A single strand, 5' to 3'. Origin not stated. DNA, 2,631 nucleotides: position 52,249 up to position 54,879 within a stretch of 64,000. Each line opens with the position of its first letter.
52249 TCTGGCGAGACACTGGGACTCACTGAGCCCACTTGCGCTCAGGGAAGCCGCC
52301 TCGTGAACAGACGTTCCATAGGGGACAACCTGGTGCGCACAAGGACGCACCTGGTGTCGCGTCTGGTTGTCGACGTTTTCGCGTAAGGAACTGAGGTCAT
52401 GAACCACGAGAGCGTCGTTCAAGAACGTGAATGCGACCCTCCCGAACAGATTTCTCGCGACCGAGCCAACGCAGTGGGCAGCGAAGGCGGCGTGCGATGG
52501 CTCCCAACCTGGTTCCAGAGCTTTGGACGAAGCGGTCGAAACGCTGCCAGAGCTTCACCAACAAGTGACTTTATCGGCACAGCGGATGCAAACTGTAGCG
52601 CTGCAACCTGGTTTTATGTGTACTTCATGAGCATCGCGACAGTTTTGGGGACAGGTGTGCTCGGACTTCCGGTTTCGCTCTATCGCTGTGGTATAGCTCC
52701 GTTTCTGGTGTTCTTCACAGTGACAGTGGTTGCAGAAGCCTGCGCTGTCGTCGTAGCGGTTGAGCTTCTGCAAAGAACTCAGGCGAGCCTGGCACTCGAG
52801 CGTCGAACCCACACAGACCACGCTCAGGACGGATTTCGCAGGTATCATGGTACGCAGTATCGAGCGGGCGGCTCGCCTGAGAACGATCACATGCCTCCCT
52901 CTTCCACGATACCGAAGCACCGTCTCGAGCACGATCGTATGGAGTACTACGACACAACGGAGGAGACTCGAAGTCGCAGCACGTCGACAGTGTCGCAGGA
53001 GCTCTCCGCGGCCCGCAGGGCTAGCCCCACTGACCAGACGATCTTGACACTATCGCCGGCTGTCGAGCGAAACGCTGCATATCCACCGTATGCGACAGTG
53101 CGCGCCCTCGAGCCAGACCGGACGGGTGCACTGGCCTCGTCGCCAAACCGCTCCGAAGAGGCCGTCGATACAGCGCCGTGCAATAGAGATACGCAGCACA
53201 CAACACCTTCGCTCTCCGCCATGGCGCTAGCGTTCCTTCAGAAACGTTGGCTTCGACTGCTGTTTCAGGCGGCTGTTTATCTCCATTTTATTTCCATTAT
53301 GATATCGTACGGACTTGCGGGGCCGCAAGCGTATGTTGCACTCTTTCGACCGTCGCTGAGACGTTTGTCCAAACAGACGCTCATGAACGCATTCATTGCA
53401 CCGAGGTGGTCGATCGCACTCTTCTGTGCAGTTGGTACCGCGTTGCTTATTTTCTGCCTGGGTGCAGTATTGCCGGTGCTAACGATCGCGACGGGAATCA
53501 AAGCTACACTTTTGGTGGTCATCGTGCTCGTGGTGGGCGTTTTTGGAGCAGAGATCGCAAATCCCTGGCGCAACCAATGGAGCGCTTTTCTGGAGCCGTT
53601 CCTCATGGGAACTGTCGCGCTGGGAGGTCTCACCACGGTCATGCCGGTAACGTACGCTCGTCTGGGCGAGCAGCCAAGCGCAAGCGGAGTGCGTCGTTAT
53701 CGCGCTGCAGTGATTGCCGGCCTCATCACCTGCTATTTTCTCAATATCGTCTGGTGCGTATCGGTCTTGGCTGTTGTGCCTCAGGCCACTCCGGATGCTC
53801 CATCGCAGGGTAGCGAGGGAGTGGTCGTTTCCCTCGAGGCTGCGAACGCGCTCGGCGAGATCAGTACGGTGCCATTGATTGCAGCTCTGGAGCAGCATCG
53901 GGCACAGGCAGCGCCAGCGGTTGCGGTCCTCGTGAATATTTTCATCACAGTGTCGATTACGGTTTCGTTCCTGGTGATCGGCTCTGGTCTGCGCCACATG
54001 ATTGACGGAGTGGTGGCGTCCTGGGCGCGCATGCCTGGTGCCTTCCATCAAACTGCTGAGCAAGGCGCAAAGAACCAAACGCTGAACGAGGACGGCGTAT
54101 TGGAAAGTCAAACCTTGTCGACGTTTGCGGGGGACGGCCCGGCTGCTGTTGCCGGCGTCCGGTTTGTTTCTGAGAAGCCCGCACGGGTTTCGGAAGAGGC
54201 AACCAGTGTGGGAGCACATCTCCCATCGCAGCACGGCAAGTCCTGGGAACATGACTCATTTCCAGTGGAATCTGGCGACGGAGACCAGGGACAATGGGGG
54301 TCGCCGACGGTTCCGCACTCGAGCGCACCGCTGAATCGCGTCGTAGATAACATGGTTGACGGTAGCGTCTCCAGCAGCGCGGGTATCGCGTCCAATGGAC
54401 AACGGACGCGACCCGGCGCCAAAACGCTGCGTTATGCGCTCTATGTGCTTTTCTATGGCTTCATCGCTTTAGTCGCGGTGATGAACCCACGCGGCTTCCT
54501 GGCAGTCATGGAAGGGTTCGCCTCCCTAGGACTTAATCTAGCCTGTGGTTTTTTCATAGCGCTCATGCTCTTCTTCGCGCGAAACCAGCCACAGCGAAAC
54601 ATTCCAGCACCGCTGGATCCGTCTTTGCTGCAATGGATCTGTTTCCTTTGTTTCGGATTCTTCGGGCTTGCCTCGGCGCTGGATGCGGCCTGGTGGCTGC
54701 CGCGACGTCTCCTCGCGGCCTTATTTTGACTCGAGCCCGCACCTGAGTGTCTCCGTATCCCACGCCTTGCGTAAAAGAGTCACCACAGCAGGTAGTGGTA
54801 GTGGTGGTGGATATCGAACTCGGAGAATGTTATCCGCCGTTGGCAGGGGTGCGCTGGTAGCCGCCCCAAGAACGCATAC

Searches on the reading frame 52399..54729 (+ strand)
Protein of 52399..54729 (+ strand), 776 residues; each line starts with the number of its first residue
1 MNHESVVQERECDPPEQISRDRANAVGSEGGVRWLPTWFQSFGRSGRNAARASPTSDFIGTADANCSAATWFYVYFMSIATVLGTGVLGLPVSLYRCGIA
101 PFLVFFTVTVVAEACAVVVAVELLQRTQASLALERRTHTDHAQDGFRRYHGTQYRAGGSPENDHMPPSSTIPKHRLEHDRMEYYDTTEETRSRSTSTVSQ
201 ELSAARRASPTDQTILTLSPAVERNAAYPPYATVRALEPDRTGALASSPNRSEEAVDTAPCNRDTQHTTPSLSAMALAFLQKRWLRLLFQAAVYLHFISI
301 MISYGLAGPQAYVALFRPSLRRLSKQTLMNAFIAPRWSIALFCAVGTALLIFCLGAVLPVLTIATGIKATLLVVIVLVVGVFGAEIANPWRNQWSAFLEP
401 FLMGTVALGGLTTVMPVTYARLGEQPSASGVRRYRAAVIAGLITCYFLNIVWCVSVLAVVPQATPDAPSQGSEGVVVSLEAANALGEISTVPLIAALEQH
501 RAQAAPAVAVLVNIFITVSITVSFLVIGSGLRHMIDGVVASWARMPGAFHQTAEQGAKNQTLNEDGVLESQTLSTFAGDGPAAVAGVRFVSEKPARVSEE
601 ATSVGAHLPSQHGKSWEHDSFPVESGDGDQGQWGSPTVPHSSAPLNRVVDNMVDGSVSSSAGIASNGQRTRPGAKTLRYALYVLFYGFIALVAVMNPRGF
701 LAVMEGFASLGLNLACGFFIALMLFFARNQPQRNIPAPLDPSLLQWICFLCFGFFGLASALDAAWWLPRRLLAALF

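Call 24: search_protein_families(library=pfam, proteins=[window:52399-54729:+], max_evalue=0.1)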
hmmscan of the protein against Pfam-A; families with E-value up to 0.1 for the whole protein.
window:52399-54729:+ (776 aa): 1 family
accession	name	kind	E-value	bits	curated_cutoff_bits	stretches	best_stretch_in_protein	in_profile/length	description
PF01490.24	Aa_trans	-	0.00021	20.5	25.6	1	69-153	3-82/410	Transmembrane amino acid transporter protein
